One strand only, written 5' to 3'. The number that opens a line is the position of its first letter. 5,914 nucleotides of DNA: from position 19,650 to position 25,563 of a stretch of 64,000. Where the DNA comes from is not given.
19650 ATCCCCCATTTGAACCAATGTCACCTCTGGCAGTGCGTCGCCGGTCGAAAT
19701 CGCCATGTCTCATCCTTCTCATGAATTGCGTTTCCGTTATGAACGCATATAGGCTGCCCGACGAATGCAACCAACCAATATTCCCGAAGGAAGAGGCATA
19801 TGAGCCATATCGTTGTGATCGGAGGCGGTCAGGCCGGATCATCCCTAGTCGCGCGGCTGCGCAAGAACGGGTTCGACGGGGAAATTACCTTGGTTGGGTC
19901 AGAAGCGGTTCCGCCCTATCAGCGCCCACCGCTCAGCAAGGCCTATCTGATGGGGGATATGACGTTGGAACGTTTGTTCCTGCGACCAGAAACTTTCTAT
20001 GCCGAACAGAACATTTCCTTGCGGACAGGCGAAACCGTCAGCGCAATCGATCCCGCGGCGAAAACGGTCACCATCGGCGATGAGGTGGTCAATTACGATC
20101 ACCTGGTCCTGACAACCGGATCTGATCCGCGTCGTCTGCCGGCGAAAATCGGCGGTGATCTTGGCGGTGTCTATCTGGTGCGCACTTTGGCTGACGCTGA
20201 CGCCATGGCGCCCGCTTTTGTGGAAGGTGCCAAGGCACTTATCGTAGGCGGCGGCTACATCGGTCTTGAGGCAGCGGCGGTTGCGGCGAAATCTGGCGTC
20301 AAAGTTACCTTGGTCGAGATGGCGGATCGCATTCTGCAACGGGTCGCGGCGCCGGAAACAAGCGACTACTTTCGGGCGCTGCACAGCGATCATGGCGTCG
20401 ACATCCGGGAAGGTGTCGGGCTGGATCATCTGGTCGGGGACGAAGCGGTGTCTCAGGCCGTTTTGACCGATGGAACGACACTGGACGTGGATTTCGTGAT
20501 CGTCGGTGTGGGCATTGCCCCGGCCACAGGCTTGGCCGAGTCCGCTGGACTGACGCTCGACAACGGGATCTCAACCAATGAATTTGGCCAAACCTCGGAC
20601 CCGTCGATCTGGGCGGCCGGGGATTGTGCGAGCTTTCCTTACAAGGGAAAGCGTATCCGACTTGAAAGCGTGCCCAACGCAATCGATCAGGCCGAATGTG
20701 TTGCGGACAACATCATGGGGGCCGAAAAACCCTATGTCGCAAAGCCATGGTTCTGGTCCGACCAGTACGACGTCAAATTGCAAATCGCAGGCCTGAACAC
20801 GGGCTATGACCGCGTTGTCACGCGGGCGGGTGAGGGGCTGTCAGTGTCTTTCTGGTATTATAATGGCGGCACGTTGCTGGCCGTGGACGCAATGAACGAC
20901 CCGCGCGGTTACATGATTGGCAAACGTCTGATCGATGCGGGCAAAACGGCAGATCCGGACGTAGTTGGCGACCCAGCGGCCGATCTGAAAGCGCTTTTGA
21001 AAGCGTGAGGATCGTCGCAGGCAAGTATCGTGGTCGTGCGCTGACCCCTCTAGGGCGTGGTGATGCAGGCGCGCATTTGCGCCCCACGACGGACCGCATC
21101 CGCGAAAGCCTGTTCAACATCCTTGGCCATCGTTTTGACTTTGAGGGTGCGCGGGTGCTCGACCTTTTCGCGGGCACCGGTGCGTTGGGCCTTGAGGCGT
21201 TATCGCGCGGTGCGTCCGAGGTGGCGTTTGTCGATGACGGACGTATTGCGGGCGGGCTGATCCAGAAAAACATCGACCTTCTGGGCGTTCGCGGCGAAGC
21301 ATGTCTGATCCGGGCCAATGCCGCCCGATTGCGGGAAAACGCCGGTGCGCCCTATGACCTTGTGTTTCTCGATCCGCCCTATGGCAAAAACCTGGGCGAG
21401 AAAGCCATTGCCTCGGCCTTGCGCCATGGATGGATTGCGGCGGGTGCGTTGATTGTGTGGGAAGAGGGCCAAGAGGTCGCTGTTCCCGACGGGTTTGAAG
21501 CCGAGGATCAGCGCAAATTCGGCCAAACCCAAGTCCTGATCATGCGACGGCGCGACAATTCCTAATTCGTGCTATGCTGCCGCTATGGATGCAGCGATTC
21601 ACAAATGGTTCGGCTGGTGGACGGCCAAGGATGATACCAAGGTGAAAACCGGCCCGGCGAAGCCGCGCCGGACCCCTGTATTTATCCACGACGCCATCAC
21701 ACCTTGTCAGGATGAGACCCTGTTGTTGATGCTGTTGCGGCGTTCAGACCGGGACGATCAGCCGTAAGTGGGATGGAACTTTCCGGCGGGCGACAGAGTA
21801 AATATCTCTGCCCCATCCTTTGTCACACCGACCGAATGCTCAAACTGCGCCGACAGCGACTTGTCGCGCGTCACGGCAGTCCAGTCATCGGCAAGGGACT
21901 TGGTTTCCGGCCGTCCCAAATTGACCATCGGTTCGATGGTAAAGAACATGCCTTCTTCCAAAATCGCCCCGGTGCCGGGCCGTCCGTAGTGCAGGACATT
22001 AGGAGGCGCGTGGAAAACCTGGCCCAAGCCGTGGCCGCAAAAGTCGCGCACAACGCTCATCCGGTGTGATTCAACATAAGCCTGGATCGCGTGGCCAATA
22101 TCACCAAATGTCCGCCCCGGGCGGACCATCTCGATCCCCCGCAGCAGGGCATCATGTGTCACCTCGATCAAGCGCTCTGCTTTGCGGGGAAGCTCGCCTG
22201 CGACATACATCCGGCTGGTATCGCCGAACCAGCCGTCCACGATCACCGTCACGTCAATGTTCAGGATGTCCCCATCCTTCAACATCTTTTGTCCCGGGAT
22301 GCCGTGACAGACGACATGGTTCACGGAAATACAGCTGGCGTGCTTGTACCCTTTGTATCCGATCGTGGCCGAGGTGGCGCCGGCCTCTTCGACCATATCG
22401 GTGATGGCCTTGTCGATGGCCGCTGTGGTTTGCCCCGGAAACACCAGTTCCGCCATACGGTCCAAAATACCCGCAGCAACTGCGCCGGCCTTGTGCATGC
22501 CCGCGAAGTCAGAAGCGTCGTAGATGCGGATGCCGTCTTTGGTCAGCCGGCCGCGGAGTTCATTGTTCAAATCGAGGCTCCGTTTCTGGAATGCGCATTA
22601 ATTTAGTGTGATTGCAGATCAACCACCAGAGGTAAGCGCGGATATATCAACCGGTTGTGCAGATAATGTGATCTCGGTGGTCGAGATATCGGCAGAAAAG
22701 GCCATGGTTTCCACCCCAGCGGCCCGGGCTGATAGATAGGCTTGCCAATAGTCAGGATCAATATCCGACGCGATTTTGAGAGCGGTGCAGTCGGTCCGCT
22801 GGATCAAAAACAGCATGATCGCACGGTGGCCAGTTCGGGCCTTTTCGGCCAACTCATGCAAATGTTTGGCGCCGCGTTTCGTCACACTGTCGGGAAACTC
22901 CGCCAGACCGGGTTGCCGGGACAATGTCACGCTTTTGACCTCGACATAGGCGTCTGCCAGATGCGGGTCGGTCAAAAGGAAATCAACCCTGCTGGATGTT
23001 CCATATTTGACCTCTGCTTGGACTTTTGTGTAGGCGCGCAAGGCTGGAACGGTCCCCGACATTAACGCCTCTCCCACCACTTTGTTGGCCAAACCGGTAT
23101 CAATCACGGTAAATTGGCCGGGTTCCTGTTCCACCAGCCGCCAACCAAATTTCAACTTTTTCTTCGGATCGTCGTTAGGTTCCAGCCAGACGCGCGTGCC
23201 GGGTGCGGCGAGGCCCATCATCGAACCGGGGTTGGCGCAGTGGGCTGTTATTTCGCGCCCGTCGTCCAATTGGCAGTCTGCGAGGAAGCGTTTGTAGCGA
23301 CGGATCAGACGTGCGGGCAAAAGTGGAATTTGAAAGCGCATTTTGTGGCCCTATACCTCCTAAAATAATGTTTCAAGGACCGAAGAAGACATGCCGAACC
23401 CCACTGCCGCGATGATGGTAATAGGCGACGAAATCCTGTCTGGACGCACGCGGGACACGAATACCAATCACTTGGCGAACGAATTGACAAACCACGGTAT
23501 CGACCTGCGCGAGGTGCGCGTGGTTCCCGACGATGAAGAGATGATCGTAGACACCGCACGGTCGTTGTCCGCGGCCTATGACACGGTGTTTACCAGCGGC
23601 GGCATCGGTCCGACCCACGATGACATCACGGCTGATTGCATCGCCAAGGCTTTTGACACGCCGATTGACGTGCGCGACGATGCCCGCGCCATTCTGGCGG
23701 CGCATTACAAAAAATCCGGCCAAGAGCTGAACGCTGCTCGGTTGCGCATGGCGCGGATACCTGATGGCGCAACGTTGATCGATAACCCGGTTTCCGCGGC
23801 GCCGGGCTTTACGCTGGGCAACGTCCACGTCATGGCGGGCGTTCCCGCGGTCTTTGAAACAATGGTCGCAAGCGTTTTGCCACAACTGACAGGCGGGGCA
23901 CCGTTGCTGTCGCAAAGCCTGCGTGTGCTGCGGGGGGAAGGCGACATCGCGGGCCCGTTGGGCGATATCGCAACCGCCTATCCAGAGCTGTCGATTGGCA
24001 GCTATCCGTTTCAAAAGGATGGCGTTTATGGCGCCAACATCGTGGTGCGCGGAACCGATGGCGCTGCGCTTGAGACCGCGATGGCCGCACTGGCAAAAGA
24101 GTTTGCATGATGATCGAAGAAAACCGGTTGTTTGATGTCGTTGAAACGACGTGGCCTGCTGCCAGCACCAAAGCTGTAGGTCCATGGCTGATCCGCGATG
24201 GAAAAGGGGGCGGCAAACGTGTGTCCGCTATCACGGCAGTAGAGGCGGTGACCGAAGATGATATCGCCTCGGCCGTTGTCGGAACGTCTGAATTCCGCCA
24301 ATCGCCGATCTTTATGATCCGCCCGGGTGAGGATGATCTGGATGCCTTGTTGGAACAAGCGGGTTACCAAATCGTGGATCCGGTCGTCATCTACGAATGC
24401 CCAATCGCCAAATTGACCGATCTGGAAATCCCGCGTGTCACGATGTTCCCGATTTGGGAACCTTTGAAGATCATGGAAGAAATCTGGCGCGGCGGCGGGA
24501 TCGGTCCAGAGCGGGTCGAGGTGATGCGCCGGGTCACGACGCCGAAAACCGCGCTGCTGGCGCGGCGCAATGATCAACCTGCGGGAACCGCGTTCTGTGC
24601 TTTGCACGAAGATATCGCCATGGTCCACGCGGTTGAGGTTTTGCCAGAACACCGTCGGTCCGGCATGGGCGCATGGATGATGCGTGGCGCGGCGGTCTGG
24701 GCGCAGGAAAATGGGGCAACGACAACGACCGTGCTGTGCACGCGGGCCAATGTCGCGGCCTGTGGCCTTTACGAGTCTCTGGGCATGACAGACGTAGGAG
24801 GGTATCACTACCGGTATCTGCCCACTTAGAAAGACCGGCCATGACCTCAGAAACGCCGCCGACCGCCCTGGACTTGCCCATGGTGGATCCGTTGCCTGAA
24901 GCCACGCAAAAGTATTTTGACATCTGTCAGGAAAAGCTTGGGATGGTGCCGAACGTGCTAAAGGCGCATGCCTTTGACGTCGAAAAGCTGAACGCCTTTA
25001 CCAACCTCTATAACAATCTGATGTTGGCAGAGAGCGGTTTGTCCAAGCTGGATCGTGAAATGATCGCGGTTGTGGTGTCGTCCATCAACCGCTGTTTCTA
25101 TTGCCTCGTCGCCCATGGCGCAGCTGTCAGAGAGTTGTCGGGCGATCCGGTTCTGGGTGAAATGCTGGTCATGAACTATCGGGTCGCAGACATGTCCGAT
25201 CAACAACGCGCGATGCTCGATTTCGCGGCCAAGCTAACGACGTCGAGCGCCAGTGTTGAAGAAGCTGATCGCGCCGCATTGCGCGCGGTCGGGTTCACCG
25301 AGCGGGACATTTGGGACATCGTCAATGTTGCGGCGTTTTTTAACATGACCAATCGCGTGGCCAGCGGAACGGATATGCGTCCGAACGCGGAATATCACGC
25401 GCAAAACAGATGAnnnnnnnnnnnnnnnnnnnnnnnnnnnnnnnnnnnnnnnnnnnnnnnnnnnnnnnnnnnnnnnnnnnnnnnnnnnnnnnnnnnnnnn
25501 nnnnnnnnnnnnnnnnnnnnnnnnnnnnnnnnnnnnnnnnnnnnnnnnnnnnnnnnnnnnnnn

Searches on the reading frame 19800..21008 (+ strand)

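Call 51: search_protein_families(library=pfam, proteins=[window:19800-21008:+], max_evalue=0.001)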
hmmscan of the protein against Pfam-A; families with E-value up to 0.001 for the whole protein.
window:19800-21008:+ (402 aa): 14 families
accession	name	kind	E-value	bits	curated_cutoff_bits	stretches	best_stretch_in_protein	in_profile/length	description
PF07992.20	Pyr_redox_2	-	8.2e-67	226.1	26.1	1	3-298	2-291/291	Pyridine nucleotide-disulphide oxidoreductase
PF14759.12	Reductase_C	-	8e-31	106.8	25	1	317-400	1-85/85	Reductase C-terminal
PF00070.33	Pyr_redox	-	9.7e-18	64.9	22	1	145-222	1-79/82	Pyridine nucleotide-disulphide oxidoreductase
PF13450.12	NAD_binding_8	-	4.8e-08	33.6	21.9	1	148-178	1-31/68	NAD(P)-binding Rossmann-like domain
PF01266.30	DAO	-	3.1e-06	27.4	27.9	1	146-177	2-33/353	FAD dependent oxidoreductase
PF13241.12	NAD_binding_7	-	4.5e-05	24.4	22.1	0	141-175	5-39/104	Putative NAD(P)-binding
PF01134.28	GIDA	-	4.6e-05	23.1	22.1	1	147-182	3-39/391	Glucose inhibited division protein A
PF13738.12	Pyr_redox_3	-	0.00015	21.6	30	0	68-253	92-281/305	Pyridine nucleotide-disulphide oxidoreductase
PF04820.20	Trp_halogenase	-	0.00015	21.2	21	0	4-41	2-41/458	Tryptophan halogenase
PF02737.24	3HCDH_N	-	0.00038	20.9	22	0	147-184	3-40/180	3-hydroxyacyl-CoA dehydrogenase, NAD binding domain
PF01262.27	AlaDh_PNT_C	-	0.00044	20.2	23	1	141-189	26-74/214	Alanine dehydrogenase/PNT, C-terminal domain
PF03486.20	HI0933_like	-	0.0005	20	50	0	145-182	2-39/244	HI0933-like protein Rossmann domain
PF01494.25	FAD_binding_3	-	0.00056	19.7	22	0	145-179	3-37/349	FAD binding domain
PF05834.18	Lycopene_cycl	-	0.00063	19.4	23.4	0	4-36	2-35/380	Lycopene cyclase protein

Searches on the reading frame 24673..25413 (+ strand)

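Call 51: search_protein_families(library=pfam, proteins=[window:24673-25413:+], max_evalue=0.001)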
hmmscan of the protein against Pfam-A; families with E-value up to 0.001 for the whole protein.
window:24673-25413:+ (246 aa): 1 family
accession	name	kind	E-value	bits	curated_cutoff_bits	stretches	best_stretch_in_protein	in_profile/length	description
PF02627.25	CMD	-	8.5e-12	45.4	23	1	107-154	5-51/84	Carboxymuconolactone decarboxylase family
